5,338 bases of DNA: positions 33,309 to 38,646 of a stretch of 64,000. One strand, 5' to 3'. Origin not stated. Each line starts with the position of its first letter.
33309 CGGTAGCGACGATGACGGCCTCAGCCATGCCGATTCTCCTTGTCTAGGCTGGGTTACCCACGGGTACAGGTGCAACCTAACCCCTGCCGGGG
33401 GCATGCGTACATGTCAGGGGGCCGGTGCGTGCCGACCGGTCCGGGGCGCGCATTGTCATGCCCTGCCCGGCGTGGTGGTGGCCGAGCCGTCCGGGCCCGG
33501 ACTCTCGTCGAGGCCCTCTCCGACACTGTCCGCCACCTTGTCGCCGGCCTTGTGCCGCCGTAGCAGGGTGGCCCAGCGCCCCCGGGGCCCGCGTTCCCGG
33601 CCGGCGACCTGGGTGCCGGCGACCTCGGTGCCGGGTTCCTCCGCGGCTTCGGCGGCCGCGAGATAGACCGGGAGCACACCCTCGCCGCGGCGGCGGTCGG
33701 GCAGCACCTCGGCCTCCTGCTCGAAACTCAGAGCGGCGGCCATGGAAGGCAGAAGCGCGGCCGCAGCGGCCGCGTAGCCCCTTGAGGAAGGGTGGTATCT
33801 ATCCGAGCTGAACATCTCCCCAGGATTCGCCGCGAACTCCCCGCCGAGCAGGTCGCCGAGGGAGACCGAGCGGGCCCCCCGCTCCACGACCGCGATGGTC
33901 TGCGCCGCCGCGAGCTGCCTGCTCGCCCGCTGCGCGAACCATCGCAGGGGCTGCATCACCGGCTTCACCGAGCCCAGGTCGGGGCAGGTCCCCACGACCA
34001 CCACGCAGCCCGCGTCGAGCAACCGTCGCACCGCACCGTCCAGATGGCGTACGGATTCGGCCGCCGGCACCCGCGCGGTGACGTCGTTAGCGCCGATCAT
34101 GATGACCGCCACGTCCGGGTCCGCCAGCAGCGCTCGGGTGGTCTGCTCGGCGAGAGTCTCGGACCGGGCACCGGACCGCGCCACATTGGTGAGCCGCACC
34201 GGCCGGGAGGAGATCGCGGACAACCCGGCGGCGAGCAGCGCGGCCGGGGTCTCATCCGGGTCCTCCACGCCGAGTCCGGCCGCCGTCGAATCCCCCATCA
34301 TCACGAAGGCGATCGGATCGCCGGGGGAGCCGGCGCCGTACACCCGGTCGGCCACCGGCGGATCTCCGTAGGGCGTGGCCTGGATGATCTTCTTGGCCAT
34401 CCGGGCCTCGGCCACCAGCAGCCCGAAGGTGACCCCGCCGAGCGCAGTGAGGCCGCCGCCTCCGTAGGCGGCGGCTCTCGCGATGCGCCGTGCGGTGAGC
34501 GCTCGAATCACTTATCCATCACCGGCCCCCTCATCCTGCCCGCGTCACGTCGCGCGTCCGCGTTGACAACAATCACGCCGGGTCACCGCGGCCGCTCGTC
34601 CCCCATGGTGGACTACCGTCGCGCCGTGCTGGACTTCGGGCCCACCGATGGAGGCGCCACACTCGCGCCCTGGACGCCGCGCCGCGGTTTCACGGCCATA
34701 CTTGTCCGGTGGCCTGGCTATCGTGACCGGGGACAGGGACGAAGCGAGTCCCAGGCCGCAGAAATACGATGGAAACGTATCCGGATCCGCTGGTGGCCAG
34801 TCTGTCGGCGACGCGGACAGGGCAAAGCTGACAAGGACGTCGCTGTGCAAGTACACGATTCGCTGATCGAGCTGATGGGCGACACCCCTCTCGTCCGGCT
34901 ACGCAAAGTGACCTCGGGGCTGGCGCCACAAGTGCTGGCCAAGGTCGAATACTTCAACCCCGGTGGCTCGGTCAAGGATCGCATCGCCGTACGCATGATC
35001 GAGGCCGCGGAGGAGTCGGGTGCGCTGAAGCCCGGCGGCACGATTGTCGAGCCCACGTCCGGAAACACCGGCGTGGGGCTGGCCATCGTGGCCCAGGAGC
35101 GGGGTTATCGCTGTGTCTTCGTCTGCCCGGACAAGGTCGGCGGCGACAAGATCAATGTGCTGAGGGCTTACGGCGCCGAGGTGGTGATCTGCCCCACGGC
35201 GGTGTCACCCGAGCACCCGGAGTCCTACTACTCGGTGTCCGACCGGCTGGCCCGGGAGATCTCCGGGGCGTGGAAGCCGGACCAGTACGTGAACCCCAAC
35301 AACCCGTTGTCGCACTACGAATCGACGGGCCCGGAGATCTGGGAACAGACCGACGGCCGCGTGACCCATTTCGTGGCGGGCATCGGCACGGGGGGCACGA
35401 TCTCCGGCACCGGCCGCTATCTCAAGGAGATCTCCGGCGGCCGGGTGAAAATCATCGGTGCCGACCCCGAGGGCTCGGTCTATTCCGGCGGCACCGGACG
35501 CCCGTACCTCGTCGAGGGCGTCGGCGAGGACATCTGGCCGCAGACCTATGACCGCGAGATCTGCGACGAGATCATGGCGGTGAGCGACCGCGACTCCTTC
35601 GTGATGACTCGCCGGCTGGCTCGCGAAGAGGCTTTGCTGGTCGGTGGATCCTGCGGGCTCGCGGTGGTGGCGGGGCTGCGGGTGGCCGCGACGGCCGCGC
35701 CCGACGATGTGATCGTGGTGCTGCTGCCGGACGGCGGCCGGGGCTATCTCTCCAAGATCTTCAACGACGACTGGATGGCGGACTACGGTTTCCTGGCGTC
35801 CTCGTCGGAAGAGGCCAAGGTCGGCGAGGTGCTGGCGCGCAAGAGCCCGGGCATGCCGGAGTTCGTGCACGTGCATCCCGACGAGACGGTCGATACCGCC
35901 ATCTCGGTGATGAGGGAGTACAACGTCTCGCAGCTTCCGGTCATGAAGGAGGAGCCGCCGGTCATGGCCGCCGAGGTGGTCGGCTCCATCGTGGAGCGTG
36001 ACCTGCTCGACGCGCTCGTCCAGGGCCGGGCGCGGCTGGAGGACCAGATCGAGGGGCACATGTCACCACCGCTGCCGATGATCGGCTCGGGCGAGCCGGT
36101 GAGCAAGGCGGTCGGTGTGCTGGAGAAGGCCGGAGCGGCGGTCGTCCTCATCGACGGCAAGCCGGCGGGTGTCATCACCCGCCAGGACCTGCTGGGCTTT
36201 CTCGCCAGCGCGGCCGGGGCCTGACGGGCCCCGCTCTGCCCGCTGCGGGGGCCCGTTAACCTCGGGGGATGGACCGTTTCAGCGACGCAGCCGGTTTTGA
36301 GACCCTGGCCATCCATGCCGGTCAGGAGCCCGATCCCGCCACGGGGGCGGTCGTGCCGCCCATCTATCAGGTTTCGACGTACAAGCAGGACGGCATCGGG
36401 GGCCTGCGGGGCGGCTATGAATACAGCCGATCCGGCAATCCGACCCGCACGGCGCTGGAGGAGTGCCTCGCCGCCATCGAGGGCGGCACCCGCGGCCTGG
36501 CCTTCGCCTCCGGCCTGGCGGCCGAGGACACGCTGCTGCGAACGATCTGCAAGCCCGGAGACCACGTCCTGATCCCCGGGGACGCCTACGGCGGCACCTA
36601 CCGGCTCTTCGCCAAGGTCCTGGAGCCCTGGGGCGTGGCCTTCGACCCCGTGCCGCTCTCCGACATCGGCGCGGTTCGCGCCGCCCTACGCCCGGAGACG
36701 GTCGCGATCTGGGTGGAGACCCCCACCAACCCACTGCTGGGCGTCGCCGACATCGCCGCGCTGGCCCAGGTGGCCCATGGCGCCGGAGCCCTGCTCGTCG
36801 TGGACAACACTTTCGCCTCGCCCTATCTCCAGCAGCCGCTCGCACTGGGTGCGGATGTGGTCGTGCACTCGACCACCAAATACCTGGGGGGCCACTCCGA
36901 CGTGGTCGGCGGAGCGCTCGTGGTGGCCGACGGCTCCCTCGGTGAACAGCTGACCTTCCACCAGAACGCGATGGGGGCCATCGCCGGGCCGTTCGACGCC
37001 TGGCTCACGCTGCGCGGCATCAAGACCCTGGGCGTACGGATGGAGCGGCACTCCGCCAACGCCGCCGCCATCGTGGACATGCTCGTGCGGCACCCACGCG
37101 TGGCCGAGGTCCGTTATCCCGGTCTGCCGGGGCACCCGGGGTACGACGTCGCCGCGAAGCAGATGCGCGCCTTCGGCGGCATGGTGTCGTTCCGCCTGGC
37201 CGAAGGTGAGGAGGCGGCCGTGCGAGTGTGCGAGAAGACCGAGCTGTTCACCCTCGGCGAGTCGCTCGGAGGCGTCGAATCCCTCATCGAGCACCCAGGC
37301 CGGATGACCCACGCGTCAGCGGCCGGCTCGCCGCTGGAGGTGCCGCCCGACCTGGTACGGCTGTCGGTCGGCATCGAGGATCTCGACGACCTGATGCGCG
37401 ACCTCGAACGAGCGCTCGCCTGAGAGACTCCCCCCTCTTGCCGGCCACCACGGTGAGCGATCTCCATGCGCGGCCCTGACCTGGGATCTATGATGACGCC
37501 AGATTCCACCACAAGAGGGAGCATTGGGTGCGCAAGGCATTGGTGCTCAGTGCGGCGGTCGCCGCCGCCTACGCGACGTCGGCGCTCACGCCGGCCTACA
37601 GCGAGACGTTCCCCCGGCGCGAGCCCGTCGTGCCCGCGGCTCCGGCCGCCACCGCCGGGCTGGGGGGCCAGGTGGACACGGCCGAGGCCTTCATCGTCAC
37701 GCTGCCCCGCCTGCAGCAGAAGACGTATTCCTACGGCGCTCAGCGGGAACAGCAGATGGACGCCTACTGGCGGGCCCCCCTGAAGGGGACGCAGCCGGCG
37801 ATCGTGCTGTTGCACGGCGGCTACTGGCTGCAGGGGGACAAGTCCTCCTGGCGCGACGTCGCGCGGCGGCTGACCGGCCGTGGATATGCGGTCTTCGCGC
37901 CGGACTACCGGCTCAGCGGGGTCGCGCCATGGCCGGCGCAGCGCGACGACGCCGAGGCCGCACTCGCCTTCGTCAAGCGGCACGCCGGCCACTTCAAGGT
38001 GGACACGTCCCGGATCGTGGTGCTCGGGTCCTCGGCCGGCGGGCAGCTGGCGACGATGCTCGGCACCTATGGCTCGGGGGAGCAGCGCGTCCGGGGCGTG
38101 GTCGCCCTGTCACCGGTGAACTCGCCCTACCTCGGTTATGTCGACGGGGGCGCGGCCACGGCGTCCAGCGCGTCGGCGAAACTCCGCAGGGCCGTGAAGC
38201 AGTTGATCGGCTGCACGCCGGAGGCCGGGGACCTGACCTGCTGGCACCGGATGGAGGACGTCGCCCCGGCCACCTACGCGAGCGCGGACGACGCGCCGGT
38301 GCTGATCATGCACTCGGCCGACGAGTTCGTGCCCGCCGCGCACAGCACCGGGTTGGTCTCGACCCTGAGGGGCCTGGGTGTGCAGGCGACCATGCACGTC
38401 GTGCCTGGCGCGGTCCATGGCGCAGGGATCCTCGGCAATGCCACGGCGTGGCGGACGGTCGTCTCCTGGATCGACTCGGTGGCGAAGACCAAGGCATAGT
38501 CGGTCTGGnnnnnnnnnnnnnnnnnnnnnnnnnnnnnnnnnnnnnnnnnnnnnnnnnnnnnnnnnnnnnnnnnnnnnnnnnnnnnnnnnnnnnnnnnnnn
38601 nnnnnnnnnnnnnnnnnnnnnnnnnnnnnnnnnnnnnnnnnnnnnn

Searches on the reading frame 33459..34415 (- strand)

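Call 33: search_protein_families(library=pfam, proteins=[window:33459-34415:-], max_evalue=0.00001)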
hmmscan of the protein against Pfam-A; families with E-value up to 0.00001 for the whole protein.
window:33459-34415:- (319 aa): 2 families
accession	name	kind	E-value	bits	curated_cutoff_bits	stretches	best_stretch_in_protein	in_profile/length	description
PF13472.12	Lipase_GDSL_2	-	1.2e-24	88.2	32.9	1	40-216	2-178/178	GDSL-like Lipase/Acylhydrolase family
PF00657.28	Lipase_GDSL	-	1.9e-16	61.3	23.6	1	38-220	2-207/208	GDSL-like Lipase/Acylhydrolase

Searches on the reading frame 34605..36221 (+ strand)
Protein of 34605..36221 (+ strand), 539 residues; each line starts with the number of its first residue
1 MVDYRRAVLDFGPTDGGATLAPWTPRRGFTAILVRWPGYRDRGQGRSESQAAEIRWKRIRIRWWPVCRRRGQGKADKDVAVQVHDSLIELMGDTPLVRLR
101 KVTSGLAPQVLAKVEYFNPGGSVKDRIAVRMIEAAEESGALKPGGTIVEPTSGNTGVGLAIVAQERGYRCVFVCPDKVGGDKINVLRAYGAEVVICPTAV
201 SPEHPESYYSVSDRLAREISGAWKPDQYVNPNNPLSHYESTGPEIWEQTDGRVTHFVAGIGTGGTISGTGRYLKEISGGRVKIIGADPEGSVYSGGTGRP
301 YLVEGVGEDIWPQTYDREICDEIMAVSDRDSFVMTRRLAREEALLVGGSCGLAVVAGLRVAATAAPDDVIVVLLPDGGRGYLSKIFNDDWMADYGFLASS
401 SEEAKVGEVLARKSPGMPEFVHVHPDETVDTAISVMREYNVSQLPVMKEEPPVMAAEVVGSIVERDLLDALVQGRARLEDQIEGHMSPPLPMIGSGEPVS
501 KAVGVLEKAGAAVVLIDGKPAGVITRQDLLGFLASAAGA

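Call 33: search_protein_families(library=pfam, proteins=[window:34605-36221:+], max_evalue=0.00001)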
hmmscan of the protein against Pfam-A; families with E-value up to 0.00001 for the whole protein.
window:34605-36221:+ (539 aa): 2 families
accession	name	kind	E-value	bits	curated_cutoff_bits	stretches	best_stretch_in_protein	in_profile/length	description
PF00291.31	PALP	-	2.8e-72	244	35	1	90-376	4-295/295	Pyridoxal-phosphate dependent enzyme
PF00571.33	CBS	-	1.9e-16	60.6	24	1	418-472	7-56/57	CBS domain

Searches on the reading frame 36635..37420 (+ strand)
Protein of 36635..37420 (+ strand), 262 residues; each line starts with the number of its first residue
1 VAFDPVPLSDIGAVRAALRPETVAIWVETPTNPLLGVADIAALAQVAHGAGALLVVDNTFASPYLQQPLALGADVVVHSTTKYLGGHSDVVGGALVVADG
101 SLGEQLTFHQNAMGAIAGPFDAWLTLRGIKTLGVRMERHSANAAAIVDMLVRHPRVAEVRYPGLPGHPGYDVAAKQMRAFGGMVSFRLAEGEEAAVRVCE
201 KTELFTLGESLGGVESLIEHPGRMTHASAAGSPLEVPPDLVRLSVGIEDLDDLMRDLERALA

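Call 33: search_protein_families(library=pfam, proteins=[window:36635-37420:+], max_evalue=0.00001)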
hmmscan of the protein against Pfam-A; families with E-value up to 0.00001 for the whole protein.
window:36635-37420:+ (262 aa): 1 family
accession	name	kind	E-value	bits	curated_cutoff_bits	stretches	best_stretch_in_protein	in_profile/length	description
PF01053.26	Cys_Met_Meta_PP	-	4.7e-103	345.1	27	1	4-261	120-380/381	Cys/Met metabolism PLP-dependent enzyme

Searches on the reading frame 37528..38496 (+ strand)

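Call 33: search_protein_families(library=pfam, proteins=[window:37528-38496:+], max_evalue=0.00001)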
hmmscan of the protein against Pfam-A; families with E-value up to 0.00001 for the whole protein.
window:37528-38496:+ (323 aa): 7 families
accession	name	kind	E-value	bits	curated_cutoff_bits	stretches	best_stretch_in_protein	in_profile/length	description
PF20434.5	BD-FAE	-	5e-36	124.7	26.8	1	77-280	1-215/215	BD-FAE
PF07859.19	Abhydrolase_3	-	1e-21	78.1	25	1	92-298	1-207/210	alpha/beta hydrolase fold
PF00326.27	Peptidase_S9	-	2.7e-11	43.8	22.6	0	242-319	129-210/213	Prolyl oligopeptidase family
PF01738.24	DLH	-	1.2e-09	38.6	21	1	77-298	1-187/217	Dienelactone hydrolase family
PF00561.26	Abhydrolase_1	-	1.3e-09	38.6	25.8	1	90-199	1-105/245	alpha/beta hydrolase fold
PF12146.15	Hydrolase_4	-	1.6e-07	31.3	27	0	91-202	6-115/239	Serine aminopeptidase, S33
PF00135.34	COesterase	-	3.9e-06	26.6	27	0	141-197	163-220/515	Carboxylesterase family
